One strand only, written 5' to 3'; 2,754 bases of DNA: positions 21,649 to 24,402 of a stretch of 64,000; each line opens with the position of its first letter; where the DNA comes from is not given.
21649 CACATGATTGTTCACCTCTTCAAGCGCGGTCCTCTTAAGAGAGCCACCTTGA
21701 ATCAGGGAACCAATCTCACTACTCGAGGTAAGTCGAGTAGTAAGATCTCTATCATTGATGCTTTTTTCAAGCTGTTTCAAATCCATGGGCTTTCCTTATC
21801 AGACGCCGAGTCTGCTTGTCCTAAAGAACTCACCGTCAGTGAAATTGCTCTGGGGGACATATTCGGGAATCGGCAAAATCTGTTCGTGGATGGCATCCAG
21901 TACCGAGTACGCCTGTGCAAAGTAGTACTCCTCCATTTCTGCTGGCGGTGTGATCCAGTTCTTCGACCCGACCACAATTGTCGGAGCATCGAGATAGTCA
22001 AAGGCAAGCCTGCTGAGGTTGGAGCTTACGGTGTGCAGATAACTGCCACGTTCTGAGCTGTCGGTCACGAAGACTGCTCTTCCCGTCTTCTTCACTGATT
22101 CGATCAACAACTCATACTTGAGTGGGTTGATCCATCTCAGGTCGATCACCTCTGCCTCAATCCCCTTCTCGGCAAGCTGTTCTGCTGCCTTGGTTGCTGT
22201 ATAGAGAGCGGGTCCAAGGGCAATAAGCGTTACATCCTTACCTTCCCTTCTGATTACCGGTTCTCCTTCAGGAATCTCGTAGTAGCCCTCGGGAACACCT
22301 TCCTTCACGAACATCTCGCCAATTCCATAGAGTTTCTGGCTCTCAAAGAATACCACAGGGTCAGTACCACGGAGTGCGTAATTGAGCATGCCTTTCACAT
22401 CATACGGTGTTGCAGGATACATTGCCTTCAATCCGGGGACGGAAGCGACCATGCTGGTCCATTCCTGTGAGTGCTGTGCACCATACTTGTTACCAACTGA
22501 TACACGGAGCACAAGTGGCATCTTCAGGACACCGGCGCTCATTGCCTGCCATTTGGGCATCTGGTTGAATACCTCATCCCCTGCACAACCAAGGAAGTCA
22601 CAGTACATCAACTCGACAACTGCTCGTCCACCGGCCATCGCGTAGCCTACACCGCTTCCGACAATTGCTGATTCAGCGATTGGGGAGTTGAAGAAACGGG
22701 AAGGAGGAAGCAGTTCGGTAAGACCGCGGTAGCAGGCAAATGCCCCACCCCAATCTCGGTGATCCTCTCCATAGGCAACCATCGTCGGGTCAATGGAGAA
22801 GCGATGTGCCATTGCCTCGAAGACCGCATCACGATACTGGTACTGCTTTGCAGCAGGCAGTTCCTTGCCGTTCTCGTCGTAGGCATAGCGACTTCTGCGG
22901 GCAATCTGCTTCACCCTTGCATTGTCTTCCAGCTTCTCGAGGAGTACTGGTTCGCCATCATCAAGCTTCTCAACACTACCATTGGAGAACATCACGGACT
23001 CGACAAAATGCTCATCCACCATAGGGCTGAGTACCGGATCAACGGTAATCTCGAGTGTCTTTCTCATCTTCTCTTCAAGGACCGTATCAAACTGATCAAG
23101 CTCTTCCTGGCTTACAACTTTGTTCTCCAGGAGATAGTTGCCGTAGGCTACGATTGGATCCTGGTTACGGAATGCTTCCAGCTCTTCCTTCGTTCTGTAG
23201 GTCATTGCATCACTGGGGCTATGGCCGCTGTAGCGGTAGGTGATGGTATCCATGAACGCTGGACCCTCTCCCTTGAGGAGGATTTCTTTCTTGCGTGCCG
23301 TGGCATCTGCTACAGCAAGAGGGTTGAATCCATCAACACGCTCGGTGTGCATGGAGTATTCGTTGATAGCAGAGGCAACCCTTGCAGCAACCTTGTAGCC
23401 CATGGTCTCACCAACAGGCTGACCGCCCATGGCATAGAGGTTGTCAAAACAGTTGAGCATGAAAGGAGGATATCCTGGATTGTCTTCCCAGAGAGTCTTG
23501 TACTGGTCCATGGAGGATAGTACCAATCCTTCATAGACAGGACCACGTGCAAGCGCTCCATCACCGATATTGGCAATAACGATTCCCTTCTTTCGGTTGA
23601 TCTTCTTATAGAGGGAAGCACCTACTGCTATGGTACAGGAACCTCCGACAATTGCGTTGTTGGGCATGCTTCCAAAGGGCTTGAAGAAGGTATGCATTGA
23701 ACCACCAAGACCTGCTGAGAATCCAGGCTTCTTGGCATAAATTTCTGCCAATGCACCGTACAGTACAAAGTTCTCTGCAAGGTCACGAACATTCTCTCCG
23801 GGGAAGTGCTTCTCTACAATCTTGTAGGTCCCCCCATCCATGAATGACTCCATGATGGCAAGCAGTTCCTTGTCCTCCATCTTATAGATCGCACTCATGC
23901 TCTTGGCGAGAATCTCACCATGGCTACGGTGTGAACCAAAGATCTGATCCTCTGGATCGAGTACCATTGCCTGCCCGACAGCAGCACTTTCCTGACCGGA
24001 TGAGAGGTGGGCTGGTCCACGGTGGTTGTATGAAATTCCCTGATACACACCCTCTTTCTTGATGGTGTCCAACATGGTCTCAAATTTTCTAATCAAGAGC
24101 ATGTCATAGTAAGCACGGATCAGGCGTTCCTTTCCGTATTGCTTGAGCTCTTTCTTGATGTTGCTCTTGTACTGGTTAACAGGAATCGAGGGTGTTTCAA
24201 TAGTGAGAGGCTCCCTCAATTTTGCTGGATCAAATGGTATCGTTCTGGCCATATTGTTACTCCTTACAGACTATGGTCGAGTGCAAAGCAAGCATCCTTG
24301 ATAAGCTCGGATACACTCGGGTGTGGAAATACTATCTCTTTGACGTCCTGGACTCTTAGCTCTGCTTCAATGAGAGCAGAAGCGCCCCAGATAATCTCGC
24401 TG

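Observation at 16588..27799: Rhamnulokinase is co-operonic with a SorE-like reductase, an SrlD-like SDR, a PHP protein and a full acetoin/2-oxoacid-dehydrogenase-type complex: a candidate non-aldolase route for 6-deoxyhexulose phosphate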

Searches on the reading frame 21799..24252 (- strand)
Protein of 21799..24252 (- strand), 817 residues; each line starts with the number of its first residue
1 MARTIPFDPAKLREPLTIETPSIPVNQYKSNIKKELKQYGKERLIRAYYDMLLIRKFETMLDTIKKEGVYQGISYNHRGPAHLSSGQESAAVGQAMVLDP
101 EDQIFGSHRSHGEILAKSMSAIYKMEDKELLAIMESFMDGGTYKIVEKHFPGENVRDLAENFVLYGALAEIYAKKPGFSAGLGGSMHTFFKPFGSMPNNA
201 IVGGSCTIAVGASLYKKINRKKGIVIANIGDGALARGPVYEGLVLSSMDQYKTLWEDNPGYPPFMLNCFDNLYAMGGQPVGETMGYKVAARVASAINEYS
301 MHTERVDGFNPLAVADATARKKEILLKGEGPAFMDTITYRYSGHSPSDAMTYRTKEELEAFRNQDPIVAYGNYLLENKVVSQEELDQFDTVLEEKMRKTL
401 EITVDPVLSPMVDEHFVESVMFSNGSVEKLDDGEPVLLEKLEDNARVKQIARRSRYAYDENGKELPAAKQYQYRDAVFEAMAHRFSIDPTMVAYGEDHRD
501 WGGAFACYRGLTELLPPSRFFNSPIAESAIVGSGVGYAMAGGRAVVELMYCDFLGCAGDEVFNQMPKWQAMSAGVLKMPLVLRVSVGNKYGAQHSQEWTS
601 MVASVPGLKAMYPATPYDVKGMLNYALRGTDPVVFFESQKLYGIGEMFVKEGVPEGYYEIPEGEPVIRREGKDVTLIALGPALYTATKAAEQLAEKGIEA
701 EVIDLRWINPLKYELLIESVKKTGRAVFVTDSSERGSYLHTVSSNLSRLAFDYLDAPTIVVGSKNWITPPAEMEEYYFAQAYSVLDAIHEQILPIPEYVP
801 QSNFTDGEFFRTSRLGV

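Call 3: search_protein_families(library=pfam, proteins=[window:21799-24252:-])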
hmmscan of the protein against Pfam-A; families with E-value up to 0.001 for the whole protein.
window:21799-24252:- (817 aa): 4 families
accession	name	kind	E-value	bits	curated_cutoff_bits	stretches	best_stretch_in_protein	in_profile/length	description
PF00676.26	E1_dh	-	1e-42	146.6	22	2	160-399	62-287/300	Dehydrogenase E1 component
PF02779.29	Transket_pyr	-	6.2e-30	104.6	27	1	470-642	2-172/174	Transketolase, pyrimidine binding domain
PF02780.25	Transketolase_C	-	1.3e-28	99.9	25.9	1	666-781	4-121/124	Transketolase, C-terminal domain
PF22613.1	Transketolase_C_1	-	0.00055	20.6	27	0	670-704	10-44/113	Transketolase-like TK C-terminal domain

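Call 4: search_protein_families(library=ncbifam, proteins=[window:21799-24252:-])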
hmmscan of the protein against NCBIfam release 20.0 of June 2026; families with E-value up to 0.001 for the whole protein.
window:21799-24252:- (817 aa): 11 families
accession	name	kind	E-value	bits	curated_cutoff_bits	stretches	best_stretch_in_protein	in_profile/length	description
NF006667.0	PRK09212.1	subfamily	5.7e-68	229.2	321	1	470-791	3-322/327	pyruvate dehydrogenase complex E1 component subunit beta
NF008854.0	PRK11892.1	equivalog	8.6e-68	229.1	454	1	442-790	113-460/464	pyruvate dehydrogenase complex E1 component subunit beta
TIGR03182.1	PDH_E1_alph_y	equivalog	6.8e-56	189.5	393.85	2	164-402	74-297/315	pyruvate dehydrogenase (acetyl-transferring) E1 component subunit alpha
TIGR03181.1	PDH_E1_alph_x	equivalog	7.4e-37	127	411.35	2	195-402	117-310/341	pyruvate dehydrogenase (acetyl-transferring) E1 component subunit alpha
TIGR00204.1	dxs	equivalog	1.1e-19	70.4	465.95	1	517-740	351-563/616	1-deoxy-D-xylulose-5-phosphate synthase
NF008968.0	PRK12315.1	subfamily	1.4e-18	66.5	510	1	461-746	269-537/582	1-deoxy-D-xylulose-5-phosphate synthase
NF004559.0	PRK05899.2-5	equivalog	2.1e-18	65.9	488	1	454-748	301-580/627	transketolase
NF003933.0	PRK05444.2-2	equivalog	1.4e-15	56.8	395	1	517-737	334-548/606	1-deoxy-D-xylulose-5-phosphate synthase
NF004556.0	PRK05899.2-2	equivalog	5.4e-09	34.9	575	1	546-731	394-578/639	transketolase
NF007201.0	PRK09622.1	equivalog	1.2e-05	24.4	590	1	670-736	266-331/405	2-oxoacid:ferredoxin oxidoreductase subunit alpha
TIGR03710.1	OAFO_sf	subfamily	0.00051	18.8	482.75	1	661-737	454-527/561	2-oxoacid:acceptor oxidoreductase subunit alpha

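Call 9: find_encoding_contigs(protein=window:21799-24252:-, flank=10000, max_places=6)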
Protein window:21799-24252:- (817 aa): 1 contig read that carries it; 1 place shown.
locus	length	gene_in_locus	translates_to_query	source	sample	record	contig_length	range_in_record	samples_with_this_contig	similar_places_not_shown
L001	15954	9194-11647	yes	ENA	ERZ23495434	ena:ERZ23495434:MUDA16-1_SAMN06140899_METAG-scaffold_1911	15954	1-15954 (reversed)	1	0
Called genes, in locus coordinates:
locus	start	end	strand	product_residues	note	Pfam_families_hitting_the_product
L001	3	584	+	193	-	?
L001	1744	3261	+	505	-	PF00005:ABC_tran, PF13304:AAA_21 (faint), PF00005:ABC_tran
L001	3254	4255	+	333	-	PF02653:BPD_transp_2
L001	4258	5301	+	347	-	PF02653:BPD_transp_2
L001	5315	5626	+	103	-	PF05336:rhaM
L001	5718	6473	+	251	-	PF00392:GntR (faint), PF08220:HTH_DeoR, PF08279:HTH_11, PF00455:DeoRC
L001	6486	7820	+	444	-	PF00364:Biotin_lipoyl, PF02817:E3_binding, PF00198:2-oxoacid_dh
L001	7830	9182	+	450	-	PF00890:FAD_binding_2 (faint), PF01134:GIDA (faint), PF07992:Pyr_redox_2, PF12831:FAD_oxidored, PF13450:NAD_binding_8 (weak), PF13738:Pyr_redox_3, PF00070:Pyr_redox, PF02852:Pyr_redox_dim, +1 more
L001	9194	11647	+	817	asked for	PF00676:E1_dh, PF02779:Transket_pyr, PF02780:Transketolase_C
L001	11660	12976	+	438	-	-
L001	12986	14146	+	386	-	PF00106:adh_short, PF08659:KR, PF23441:SDR, PF13561:adh_short_C2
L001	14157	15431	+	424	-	PF08240:ADH_N, PF00107:ADH_zinc_N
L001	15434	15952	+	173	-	?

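Call 27: search_solved_structures(query=window:21799-24252:-, max_evalue=1e-10)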
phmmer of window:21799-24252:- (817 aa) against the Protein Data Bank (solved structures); distinct sequences matched with E-value up to 1e-10: 23.
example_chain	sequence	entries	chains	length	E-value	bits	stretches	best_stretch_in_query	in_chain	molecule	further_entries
3duf_B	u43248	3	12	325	8.4e-57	196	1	475-786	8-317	Pyruvate dehydrogenase E1 component subunit beta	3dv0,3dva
1w85_B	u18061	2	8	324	9e-57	195.9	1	475-786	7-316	PYRUVATE DEHYDROGENASE E1 COMPONENT, BETA SUBUNIT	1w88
1um9_B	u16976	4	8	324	2.3e-56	194.5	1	477-787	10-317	2-oxo acid dehydrogenase beta subunit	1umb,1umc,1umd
1ik6_A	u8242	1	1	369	3.7e-52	180.6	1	476-779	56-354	pyruvate dehydrogenase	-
2bp7_B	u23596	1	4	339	1.5e-51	178.6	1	479-781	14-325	2-OXOISOVALERATE DEHYDROGENASE BETA SUBUNIT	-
1qs0_B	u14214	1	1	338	1.5e-51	178.6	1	479-781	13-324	2-OXOISOVALERATE DEHYDROGENASE BETA-SUBUNIT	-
1dtw_B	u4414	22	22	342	1.5e-43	152.1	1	470-791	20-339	BRANCHED-CHAIN ALPHA-KETO ACID DEHYDROGENASE BETA SUBUNIT | 2-OXOISOVALERATE DEHYDROGENASE BETA SUBUNIT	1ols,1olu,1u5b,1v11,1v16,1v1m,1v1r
2j9f_B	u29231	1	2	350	1.5e-43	152.1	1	470-792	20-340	2-OXOISOVALERATE DEHYDROGENASE BETA SUBUNIT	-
1olx_B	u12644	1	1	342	1.1e-42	149.2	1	470-791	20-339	2-OXOISOVALERATE DEHYDROGENASE BETA SUBUNIT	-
1ni4_B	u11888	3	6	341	6.5e-40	140.1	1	470-787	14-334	Pyruvate dehydrogenase E1 component: Beta subunit | Pyruvate dehydrogenase E1 component subunit beta | Pyruvate dehydrogenase E1 component subunit beta, mitocho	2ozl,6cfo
6cer_B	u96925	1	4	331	7.4e-40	139.9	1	470-787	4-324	Pyruvate dehydrogenase E1 component subunit beta, mitochondrial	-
3exe_B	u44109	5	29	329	1e-39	139.5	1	471-788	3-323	Pyruvate dehydrogenase E1 component subunit beta, mitochondrial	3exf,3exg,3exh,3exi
1ni4_A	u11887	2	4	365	1.5e-27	99.2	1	167-406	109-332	Pyruvate dehydrogenase E1 component: Alpha subunit | Pyruvate dehydrogenase E1 component subunit alpha, somatic form, mitochondrial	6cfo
3exe_A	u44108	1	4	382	1.9e-27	98.9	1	167-406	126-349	Pyruvate dehydrogenase E1 component subunit alpha, somatic form, mitochondrial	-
3exf_A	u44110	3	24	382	2.7e-27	98.4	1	167-406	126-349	Pyruvate dehydrogenase E1 component subunit alpha, somatic form, mitochondrial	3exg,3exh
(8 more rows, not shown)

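Call 32: find_homologous_proteins(query=window:21799-24252:-)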
Query window:21799-24252:- (817 aa): 8000 proteins with E <= 0.001 among 8000 candidates; the best 120 are listed.
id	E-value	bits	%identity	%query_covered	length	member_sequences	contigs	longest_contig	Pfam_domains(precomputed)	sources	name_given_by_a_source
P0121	0.0e+0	1868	100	100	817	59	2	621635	PF00676.26,PF02780.26,PF02779.30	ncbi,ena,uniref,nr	ncbi:thiamine pyrophosphate-dependent enzyme [uncultured Sphaerochaeta sp.]|uniref:alpha-ketoacid de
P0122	0.0e+0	1791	95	100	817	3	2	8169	PF00676.26,PF02780.26,PF02779.30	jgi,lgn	-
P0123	0.0e+0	1770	95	99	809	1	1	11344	PF00676.26,PF02780.26,PF02779.30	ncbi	ncbi:MAG: alpha-ketoacid dehydrogenase subunit alpha/beta, partial [Sphaerochaetaceae bacterium]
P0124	0.0e+0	1713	91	100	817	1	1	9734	PF00676.26,PF02780.26,PF02779.30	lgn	-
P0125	0.0e+0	1687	88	100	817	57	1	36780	PF00676.26,PF02780.26,PF02779.30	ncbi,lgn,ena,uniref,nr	ncbi:alpha-ketoacid dehydrogenase subunit alpha/beta [uncultured Sphaerochaeta sp.]|uniref:alpha-ket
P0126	0.0e+0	1681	88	100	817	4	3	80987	PF00676.26,PF02780.26,PF02779.30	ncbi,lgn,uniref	ncbi:MAG: thiamine pyrophosphate-dependent enzyme [Sphaerochaeta sp.]|uniref:alpha-ketoacid dehydrog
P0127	0.0e+0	1681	88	100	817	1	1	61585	PF00676.26,PF02780.26,PF02779.30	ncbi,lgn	-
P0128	0.0e+0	1679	88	100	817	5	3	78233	PF00676.26,PF02780.26,PF02779.30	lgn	-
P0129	0.0e+0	1678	88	100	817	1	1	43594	PF00676.26,PF02780.26,PF02779.30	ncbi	-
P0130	0.0e+0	1676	88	100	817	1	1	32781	PF00676.26,PF02780.26,PF02779.30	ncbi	-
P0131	0.0e+0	1676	88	100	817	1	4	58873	PF00676.26,PF02780.26,PF02779.30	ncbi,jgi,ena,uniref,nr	ncbi:MAG: thiamine pyrophosphate-dependent enzyme [Sphaerochaeta sp.]|uniref:alpha-ketoacid dehydrog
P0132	0.0e+0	1675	88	100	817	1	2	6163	PF00676.26,PF02780.26,PF02779.30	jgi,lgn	-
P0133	0.0e+0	1674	88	100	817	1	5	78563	PF00676.26,PF02780.26,PF02779.30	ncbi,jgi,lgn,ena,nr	ncbi:MAG: dehydrogenase [Spirochaetales bacterium]|nr:dehydrogenase [Spirochaetales bacterium]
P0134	0.0e+0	1673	87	100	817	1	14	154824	PF00676.26,PF02780.26,PF02779.30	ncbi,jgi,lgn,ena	jgi:2-oxoisovalerate dehydrogenase E1 component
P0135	0.0e+0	1673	88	100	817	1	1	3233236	PF00676.26,PF02780.26,PF02779.30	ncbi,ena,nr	nr:thiamine pyrophosphate-dependent enzyme [uncultured Sphaerochaeta sp.]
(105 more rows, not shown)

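Call 34: search_dna_similar(query=window:21799-24252:-, collection=plasmids, mode=protein, max_rows=60, rows=spread, max_evalue=1e-20)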
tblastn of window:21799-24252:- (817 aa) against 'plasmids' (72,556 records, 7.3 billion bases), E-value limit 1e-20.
Records with a match: 712; places in all: 872; records where one place covers at least 80% of the query: 221.
Best place of each record, by identity: <60% 712.
By first word of the organism name: Rhizobium 166; Sinorhizobium 83; Azospirillum 27; Streptomyces 25; Leisingera 24; Paracoccus 23; Rhodococcus 23; Sphingobium 21; Shinella 17; Acinetobacter 17; and 104 more.
By predicted mobility (MOB-suite, as given by PLSDB): non-mobilizable 480; mobilizable 120; conjugative 112.
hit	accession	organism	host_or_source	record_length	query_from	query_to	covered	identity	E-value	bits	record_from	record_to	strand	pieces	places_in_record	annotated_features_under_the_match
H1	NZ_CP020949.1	Rhizobium sp. CIAT894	-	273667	1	794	97%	50.8%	0e+0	795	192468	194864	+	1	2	alpha-ketoacid dehydrogenase subunit alpha/beta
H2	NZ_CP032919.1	Agrobacterium tumefaciens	-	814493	1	794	97%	47.8%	0e+0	742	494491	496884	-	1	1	alpha-ketoacid dehydrogenase subunit alpha/beta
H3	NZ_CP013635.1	Rhizobium sp. N324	Phaseolus vulgaris,Whole ...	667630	30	792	93%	32.2%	1e-85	306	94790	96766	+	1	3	thiamine pyrophosphate-dependent dehydrogenase E1 component subunit ... | alpha-ketoacid dehydrogenase subunit beta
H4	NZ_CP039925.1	Agrobacterium tumefaciens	-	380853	37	805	87%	33.6%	8e-44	329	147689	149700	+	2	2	alpha-ketoacid dehydrogenase subunit beta | thiamine pyrophosphate-dependent dehydrogenase E1 component subunit ... | dihydrolipoamide acetyltransferase family protein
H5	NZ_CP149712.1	Clostridioides difficile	-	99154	41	793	92%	31.2%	2e-88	314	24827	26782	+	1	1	alpha-ketoacid dehydrogenase subunit beta | thiamine pyrophosphate-dependent dehydrogenase E1 component subunit ...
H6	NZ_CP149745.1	Clostridioides difficile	Homo sapiens,single cell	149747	41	793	92%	31.0%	8e-88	312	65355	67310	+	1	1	alpha-ketoacid dehydrogenase subunit beta | thiamine pyrophosphate-dependent dehydrogenase E1 component subunit ...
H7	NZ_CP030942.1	Nitratireductor thuwali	-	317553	37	769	82%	34.5%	3e-40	313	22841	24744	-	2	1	thiamine pyrophosphate-dependent dehydrogenase E1 component subunit ... | alpha-ketoacid dehydrogenase subunit beta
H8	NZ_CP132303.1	Shinella sumterensis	Homo sapiens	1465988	42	796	92%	29.9%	2e-75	276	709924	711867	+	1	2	none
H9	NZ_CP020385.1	Rhodovulum sp. MB263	cell culture,mud flat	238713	51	757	87%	31.7%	4e-73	269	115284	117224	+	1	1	alpha-ketoacid dehydrogenase subunit alpha/beta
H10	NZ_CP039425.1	Citricoccus sp. SGAir0253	whole organism,air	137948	9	757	92%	29.8%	6e-80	289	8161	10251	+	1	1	alpha-ketoacid dehydrogenase subunit alpha/beta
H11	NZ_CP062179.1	Mycetohabitans endofungorum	Rhizopus microsporus,bacterial ...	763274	37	788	92%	29.4%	7e-75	274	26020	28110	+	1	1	alpha-ketoacid dehydrogenase subunit beta | thiamine pyrophosphate-dependent dehydrogenase E1 component subunit ...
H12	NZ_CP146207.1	Sinorhizobium meliloti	-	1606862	38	787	92%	29.2%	3e-69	257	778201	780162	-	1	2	none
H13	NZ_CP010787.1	Phaeobacter gallaeciensis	cell culture,algae aquaculture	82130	42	769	79%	33.7%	4e-47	319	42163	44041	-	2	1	thiamine pyrophosphate-dependent dehydrogenase E1 component subunit ... | alpha-ketoacid dehydrogenase subunit beta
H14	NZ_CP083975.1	Rhodococcus rhodochrous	compost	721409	41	770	80%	33.2%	4e-42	295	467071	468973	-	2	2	thiamine pyrophosphate-dependent dehydrogenase E1 component subunit ... | alpha-ketoacid dehydrogenase subunit beta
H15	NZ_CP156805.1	Acinetobacter sp. ANC 7881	cattle,whole organism,cattle feces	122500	32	770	90%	29.5%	2e-72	266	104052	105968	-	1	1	thiamine pyrophosphate-dependent dehydrogenase E1 component subunit ... | alpha-ketoacid dehydrogenase subunit beta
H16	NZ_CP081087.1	Leisingera caerulea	-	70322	78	788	87%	30.4%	4e-59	226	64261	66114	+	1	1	pdhA: pyruvate dehydrogenase (acetyl-transferring) E1 component subunit ...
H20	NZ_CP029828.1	Burkholderia sp. JP2-270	sigle cell,rice rhizosphere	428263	50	790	86%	29.4%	4e-34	275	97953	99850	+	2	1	alpha-ketoacid dehydrogenase subunit beta | pdhA: pyruvate dehydrogenase (acetyl-transferring) E1 component subunit ...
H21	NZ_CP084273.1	Caballeronia grimmiae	Leptoglossus zonatus,Cell culture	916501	212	803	72%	30.3%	1e-54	213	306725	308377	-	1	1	alpha-ketoacid dehydrogenase subunit beta | thiamine pyrophosphate-dependent dehydrogenase E1 component subunit ... | acetoin dehydrogenase dihydrolipoyllysine-residue acetyltransferase ...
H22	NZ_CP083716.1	Bacillus velezensis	cell culture,Meju, fermented soybean ...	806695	211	786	71%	29.7%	5e-53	208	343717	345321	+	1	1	pdhB: pyruvate dehydrogenase complex E1 component subunit beta | pdhA: pyruvate dehydrogenase (acetyl-transferring) E1 component subunit ...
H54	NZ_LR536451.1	Methylocella tundrae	-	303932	467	788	39%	32.1%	2e-36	156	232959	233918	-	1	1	alpha-ketoacid dehydrogenase subunit beta | pdhA: pyruvate dehydrogenase (acetyl-transferring) E1 component subunit ...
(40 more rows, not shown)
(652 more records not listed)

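Call 35: get_annotated_region(hit=H1, flank=12000)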
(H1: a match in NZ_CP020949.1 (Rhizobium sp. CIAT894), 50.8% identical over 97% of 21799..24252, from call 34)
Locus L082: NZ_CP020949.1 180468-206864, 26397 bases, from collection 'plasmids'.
description: Rhizobium sp. CIAT894 plasmid pRheCIAT894b, complete sequence
organism: Rhizobium sp. CIAT894 (NCBI taxid 2020312)
taxonomy: Bacteria; Pseudomonadota; Alphaproteobacteria; Hyphomicrobiales; Rhizobiaceae; Rhizobium; Rhizobium sp. CIAT894
host: -; source: -; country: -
typing (MOB-suite, as given by PLSDB): non-mobilizable; replicon rep_cluster_593; mating-pair formation MPF_T
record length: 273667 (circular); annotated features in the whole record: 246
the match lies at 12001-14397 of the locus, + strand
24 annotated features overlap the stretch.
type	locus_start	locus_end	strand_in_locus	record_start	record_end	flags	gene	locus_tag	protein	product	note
CDS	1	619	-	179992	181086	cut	ugpC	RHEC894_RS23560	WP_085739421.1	sn-glycerol-3-phosphate ABC transporter ATP-binding protein UgpC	-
CDS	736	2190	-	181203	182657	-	-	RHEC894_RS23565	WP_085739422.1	extracellular solute-binding protein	-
CDS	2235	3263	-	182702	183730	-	-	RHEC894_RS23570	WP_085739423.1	carbohydrate ABC transporter permease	GO:0008643 - carbohydrate transport [Evidence IEA]; GO:0055085 - transmembrane transport [Evidence IEA]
CDS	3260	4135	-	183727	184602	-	-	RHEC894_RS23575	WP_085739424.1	sugar ABC transporter permease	-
CDS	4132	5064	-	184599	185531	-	rbsK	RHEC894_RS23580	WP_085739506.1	ribokinase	GO:0019303 - D-ribose catabolic process [Evidence IEA]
CDS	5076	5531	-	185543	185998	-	-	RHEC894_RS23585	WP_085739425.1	RbsD/FucU family protein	-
CDS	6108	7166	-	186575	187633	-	-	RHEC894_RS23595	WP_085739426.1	ABC transporter permease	GO:0008643 - carbohydrate transport [Evidence IEA]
CDS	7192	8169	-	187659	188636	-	-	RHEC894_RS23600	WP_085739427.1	ABC transporter permease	GO:0008643 - carbohydrate transport [Evidence IEA]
CDS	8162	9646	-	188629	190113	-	-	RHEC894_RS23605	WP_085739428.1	sugar ABC transporter ATP-binding protein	-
CDS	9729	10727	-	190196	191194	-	-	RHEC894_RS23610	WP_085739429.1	substrate-binding domain-containing protein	-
CDS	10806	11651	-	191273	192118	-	-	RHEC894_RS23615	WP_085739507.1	sugar phosphate isomerase/epimerase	-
CDS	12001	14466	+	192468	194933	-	-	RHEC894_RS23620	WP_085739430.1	alpha-ketoacid dehydrogenase subunit alpha/beta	-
CDS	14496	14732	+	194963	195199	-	-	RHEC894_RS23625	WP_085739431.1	lipoyl domain-containing protein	-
CDS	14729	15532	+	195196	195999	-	-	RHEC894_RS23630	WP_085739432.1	alpha/beta fold hydrolase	-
CDS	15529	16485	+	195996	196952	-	-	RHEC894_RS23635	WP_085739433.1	carbohydrate kinase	GO:0005975 - carbohydrate metabolic process [Evidence IEA]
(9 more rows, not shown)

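Call 36: get_annotated_region(hit=H2, flank=12000)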
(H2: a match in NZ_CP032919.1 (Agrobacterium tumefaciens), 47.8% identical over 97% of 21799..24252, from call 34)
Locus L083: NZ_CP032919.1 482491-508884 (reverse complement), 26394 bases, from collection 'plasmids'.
description: Agrobacterium tumefaciens strain 15955 plasmid pAt15955, complete sequence
organism: Agrobacterium tumefaciens (NCBI taxid 358)
taxonomy: Bacteria; Pseudomonadota; Alphaproteobacteria; Hyphomicrobiales; Rhizobiaceae; Agrobacterium; Agrobacterium tumefaciens
host: -; source: -; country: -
typing (MOB-suite, as given by PLSDB): conjugative; relaxase MOBQ; mating-pair formation MPF_T
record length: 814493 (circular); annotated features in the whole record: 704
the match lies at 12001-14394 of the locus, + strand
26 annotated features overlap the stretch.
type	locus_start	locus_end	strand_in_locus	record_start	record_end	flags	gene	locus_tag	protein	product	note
CDS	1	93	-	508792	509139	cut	tnpB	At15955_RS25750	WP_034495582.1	IS66 family insertion sequence element accessory protein TnpB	-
CDS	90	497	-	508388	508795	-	-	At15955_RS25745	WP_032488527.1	transposase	GO:0006313 - DNA transposition [Evidence IEA]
CDS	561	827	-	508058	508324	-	-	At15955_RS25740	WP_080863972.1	hypothetical protein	-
CDS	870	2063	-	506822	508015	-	-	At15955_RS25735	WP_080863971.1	HlyD family secretion protein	GO:0055085 - transmembrane transport [Evidence IEA]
CDS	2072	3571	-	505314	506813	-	-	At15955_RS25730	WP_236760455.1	MFS transporter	GO:0055085 - transmembrane transport [Evidence IEA]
CDS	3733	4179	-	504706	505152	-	-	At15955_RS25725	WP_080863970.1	MarR family transcriptional regulator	GO:0006355 - regulation of DNA-templated transcription [Evidence IEA]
CDS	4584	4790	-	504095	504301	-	-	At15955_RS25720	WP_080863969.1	hypothetical protein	-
CDS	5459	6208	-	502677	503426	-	-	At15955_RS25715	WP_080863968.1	ABC transporter permease subunit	GO:0055085 - transmembrane transport [Evidence IEA]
CDS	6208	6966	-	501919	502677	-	-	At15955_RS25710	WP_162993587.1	ABC transporter permease subunit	GO:0055085 - transmembrane transport [Evidence IEA]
CDS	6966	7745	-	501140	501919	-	-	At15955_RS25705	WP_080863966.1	ABC transporter ATP-binding protein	-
CDS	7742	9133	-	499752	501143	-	-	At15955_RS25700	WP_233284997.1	amidohydrolase family protein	-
CDS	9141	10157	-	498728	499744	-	-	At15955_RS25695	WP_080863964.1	ABC transporter substrate-binding protein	-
CDS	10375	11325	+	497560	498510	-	-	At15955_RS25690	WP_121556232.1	MurR/RpiR family transcriptional regulator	GO:0006355 - regulation of DNA-templated transcription [Evidence IEA]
CDS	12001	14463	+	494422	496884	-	-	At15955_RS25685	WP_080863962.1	alpha-ketoacid dehydrogenase subunit alpha/beta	-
CDS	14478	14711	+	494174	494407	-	-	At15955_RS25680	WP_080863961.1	biotin/lipoyl-containing protein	-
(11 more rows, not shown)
